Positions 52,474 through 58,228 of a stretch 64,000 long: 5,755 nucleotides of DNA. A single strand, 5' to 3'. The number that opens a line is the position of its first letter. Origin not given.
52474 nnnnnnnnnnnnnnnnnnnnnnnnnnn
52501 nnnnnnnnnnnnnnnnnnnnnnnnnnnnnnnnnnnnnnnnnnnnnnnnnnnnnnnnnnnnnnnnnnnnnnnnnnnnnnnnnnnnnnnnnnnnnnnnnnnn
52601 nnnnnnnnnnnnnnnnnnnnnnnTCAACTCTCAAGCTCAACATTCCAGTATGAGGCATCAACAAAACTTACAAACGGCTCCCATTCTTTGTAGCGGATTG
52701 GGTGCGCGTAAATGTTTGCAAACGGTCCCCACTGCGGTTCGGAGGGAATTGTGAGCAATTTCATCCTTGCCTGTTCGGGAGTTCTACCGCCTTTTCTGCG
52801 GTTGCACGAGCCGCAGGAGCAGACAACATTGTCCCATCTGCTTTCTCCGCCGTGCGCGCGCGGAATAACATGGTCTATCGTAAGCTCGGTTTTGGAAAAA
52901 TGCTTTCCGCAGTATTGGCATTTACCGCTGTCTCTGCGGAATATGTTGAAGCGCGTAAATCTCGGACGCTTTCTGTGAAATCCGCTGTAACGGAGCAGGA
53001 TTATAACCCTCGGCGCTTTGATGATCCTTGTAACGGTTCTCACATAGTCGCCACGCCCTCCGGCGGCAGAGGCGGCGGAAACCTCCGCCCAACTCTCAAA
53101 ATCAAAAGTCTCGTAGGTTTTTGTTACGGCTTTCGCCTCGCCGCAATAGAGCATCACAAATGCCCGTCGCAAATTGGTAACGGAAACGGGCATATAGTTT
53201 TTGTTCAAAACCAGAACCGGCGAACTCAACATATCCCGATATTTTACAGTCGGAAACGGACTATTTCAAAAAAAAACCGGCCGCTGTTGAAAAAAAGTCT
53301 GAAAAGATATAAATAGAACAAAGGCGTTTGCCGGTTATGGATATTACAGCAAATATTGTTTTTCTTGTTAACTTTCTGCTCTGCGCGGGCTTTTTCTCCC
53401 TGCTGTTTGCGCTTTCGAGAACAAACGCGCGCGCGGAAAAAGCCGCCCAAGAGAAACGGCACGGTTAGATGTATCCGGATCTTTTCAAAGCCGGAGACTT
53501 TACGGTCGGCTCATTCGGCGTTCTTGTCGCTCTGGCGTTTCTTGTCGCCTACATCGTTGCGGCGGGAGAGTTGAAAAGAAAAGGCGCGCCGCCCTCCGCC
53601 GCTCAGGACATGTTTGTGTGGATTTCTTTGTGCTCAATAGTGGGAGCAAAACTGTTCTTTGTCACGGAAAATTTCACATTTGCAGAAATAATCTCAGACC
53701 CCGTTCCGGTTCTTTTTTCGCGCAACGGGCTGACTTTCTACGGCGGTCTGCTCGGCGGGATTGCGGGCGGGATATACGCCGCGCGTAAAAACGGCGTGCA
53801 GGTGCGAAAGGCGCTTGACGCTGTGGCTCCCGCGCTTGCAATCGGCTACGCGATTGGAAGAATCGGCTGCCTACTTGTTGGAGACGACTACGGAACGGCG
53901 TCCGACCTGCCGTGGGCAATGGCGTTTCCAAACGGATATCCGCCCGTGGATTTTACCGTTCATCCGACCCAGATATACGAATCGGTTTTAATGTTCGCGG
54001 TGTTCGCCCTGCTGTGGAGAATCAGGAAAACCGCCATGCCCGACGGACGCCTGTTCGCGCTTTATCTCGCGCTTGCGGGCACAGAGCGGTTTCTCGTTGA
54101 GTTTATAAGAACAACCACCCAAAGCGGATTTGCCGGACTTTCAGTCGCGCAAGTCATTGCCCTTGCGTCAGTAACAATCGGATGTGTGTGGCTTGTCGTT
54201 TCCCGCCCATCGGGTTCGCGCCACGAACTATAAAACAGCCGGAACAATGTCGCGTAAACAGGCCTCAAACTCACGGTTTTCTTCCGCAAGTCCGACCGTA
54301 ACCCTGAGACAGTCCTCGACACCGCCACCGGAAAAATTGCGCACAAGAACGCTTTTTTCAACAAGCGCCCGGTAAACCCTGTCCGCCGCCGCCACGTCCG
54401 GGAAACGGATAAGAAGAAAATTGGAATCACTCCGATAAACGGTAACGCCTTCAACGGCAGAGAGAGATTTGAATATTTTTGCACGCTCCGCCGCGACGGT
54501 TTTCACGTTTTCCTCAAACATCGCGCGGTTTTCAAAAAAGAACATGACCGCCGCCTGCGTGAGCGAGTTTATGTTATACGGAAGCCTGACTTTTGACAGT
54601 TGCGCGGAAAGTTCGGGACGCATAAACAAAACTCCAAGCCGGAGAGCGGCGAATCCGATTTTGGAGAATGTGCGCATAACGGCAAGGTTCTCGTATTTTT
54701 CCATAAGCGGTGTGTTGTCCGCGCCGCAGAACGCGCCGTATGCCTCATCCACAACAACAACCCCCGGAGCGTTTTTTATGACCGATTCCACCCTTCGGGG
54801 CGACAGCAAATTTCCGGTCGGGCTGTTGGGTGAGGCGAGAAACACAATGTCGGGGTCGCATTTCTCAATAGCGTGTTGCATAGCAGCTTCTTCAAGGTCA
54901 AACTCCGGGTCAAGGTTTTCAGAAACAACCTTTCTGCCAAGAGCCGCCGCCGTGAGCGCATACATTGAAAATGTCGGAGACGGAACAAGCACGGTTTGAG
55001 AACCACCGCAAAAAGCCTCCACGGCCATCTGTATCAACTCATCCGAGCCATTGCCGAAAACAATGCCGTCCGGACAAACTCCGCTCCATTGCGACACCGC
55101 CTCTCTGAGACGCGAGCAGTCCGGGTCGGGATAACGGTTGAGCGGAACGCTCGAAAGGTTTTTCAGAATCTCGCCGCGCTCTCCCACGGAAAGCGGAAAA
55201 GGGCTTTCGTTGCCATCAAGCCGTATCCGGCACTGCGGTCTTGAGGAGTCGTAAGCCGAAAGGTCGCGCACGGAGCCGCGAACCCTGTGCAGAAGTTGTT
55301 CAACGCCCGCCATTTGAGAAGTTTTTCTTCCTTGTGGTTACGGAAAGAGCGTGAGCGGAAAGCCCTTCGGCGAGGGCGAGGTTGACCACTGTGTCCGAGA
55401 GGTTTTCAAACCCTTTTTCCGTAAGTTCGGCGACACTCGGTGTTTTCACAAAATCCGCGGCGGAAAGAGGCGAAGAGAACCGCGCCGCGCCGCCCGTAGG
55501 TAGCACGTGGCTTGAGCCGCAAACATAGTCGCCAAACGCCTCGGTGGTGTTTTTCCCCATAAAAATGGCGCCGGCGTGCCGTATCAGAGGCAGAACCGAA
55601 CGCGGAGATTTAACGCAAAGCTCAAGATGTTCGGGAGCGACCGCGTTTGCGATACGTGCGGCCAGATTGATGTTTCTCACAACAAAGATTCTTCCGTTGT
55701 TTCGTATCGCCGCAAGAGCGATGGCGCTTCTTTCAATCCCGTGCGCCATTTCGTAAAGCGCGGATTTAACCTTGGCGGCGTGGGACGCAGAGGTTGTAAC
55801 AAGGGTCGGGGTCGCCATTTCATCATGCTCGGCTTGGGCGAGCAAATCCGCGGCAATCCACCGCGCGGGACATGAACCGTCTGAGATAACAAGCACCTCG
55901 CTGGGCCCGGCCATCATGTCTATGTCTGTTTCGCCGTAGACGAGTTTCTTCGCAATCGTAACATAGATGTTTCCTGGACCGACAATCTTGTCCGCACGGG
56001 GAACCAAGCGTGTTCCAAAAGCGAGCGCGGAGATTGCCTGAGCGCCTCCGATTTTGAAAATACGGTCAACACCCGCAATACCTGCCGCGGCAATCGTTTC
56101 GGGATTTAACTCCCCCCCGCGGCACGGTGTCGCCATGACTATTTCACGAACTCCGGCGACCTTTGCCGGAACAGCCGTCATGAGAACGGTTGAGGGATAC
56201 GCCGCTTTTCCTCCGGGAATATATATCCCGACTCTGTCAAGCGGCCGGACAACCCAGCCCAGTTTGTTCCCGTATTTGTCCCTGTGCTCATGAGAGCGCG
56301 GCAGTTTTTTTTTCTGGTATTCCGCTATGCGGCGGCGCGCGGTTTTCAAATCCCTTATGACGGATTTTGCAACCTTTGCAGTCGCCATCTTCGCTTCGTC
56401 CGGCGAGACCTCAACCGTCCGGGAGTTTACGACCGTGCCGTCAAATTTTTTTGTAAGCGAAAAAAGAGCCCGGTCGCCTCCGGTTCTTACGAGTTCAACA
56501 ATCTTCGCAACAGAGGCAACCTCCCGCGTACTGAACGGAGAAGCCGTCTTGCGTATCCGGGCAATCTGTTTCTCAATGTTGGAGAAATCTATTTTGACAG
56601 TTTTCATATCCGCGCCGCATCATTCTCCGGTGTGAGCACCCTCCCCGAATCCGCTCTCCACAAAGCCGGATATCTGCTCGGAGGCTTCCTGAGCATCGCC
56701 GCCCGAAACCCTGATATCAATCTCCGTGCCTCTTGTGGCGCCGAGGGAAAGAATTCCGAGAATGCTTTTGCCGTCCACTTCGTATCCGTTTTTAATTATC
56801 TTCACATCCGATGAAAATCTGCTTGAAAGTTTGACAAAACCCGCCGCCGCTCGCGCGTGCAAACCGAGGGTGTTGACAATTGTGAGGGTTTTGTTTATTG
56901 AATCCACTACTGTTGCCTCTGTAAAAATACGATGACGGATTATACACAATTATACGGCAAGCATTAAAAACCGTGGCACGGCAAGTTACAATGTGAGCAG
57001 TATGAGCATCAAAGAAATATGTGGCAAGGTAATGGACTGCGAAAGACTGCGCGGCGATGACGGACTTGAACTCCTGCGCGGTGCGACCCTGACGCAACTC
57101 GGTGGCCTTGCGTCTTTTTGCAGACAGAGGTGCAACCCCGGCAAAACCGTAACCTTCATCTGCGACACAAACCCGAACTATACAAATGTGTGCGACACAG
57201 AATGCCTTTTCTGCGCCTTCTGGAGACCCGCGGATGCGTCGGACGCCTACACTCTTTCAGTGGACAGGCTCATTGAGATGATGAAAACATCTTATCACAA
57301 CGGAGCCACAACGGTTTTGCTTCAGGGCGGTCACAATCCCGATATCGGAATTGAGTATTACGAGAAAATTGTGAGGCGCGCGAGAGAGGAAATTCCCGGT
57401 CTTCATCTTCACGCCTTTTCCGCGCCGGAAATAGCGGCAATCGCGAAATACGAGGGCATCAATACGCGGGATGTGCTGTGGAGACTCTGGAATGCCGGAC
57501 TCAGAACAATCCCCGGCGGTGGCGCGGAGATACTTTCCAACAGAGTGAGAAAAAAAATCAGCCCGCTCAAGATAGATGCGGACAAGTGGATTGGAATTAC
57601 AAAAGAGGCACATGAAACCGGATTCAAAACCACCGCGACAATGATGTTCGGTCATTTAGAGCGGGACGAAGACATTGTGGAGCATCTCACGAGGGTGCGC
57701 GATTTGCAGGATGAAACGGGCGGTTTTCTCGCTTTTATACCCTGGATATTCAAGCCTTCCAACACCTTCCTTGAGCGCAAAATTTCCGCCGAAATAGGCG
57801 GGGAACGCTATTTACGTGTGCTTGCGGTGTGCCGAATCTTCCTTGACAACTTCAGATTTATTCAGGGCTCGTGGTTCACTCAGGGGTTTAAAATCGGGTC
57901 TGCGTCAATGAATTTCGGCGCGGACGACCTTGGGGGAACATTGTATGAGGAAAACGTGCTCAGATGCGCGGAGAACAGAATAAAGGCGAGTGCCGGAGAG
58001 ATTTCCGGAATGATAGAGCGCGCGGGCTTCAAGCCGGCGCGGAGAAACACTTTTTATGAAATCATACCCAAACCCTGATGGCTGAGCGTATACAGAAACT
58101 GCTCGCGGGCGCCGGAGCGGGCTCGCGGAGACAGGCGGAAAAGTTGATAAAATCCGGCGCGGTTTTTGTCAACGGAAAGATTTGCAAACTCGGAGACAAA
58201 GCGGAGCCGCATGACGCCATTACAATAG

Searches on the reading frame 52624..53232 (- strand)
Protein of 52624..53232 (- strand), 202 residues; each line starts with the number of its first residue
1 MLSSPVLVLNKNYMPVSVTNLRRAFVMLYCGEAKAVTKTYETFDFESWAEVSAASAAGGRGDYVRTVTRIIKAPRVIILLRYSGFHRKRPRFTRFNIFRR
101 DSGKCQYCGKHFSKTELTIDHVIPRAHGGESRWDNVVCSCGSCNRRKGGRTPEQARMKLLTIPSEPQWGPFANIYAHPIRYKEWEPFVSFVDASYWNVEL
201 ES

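Call 9: search_protein_families(library=pfam, proteins=[window:52624-53232:-], max_evalue=0.01)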
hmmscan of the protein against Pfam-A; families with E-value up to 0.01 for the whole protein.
window:52624-53232:- (202 aa): 4 families
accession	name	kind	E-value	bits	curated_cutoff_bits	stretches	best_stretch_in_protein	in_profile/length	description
PF14279.12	HNH_5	-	1e-17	64.3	27.5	1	105-159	1-55/56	HNH endonuclease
PF01844.29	HNH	-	2.3e-16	60.1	21.4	1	105-148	1-45/47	HNH endonuclease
PF13395.12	HNH_4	-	7.6e-06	26.2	22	1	105-152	1-53/54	HNH endonuclease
PF22034.2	B129_C2H2-zf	-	0.00039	21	27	1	105-122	1-18/22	Uncharacterized protein B-129, C2H2 zinc finger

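Call 15: find_encoding_contigs(protein=window:52624-53232:-, flank=10000, max_places=10)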
Protein window:52624-53232:- (202 aa): no gene with exactly this product is on record in the collection.

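Call 72: search_protein_families(library=ncbifam, proteins=[window:52624-53232:-], max_evalue=0.001)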
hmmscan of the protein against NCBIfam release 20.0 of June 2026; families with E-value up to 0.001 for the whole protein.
window:52624-53232:- (202 aa): 4 families
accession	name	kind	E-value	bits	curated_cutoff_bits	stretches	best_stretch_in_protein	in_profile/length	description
NF049971.1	CRISPR_Cas9d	exception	8.5e-15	54.5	375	1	86-152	529-598/986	type II CRISPR RNA-guided endonuclease Cas9d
NF040563.1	guided_IscB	equivalog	4e-13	49.2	175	1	93-155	183-243/314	RNA-guided endonuclease IscB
TIGR01865.2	cas_Csn1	equivalog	3.4e-06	25.6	100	1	102-155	573-632/1070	type II CRISPR RNA-guided endonuclease Cas9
TIGR02646.1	TIGR02646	subfamily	0.00056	20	52.15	1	96-146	18-70/144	retron system putative HNH endonuclease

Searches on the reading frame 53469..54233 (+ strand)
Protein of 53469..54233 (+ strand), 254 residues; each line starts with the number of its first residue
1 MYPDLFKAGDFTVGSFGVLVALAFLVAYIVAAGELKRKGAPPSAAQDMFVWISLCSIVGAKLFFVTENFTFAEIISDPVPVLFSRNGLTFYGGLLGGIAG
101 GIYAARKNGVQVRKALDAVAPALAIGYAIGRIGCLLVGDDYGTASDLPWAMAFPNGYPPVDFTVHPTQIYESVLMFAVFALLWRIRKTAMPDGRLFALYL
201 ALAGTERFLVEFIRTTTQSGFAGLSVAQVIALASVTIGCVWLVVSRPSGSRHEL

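Call 9: search_protein_families(library=pfam, proteins=[window:53469-54233:+], max_evalue=0.01)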
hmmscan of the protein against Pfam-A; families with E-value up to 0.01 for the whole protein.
window:53469-54233:+ (254 aa): 1 family
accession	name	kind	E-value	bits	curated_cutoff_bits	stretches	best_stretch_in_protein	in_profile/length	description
PF01790.23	LGT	-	1.3e-53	182.2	24.9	1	3-243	1-239/240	Prolipoprotein diacylglyceryl transferase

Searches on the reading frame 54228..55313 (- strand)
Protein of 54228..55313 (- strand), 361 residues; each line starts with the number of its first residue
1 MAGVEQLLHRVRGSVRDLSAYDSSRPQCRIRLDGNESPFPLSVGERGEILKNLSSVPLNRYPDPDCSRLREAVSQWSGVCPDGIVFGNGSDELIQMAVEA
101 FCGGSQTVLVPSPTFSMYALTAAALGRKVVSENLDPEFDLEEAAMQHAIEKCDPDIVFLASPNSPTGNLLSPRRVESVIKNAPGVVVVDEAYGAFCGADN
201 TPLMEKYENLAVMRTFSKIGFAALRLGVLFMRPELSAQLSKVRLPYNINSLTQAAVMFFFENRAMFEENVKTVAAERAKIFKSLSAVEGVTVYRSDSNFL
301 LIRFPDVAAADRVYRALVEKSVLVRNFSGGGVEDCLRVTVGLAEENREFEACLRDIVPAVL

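Call 9: search_protein_families(library=pfam, proteins=[window:54228-55313:-], max_evalue=0.01)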
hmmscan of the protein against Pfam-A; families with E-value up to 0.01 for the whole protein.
window:54228-55313:- (361 aa): 2 families
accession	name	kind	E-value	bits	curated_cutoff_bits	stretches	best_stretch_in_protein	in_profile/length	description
PF00155.27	Aminotran_1_2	-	8e-49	167.2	19.7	1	52-346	29-353/361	Aminotransferase class I and II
PF04864.19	Alliinase_C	-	0.0001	21.8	22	1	84-232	69-209/363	Allinase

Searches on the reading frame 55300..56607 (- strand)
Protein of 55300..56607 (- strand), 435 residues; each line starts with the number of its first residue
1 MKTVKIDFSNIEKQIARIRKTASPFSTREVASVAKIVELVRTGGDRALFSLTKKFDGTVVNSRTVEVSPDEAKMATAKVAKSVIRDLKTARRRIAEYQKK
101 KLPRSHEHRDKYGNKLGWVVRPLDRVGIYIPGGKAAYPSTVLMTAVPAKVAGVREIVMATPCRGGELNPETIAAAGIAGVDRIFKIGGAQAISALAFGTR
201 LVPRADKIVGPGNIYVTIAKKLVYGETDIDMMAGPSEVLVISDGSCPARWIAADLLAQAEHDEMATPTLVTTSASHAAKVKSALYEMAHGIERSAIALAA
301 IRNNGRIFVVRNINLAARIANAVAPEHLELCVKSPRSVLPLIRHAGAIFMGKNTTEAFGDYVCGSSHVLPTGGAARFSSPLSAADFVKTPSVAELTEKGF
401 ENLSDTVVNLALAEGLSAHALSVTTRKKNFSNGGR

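Call 9: search_protein_families(library=pfam, proteins=[window:55300-56607:-], max_evalue=0.01)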
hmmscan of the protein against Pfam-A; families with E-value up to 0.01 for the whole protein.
window:55300-56607:- (435 aa): 1 family
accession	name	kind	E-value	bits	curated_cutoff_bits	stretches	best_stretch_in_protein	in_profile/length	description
PF00815.25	Histidinol_dh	-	1.1e-152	509.3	27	1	30-426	12-410/411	Histidinol dehydrogenase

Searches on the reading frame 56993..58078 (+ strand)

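Call 9: search_protein_families(library=pfam, proteins=[window:56993-58078:+], max_evalue=0.01)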
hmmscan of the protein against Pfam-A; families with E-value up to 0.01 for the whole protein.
window:56993-58078:+ (361 aa): 2 families
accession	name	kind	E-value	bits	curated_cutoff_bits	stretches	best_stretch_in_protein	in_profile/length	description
PF19288.4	CofH_C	-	3.1e-27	95.3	27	1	244-358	3-119/125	CofH/MqnC C-terminal region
PF04055.27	Radical_SAM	-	3.9e-17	63.4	29.5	1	62-233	2-164/166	Radical SAM superfamily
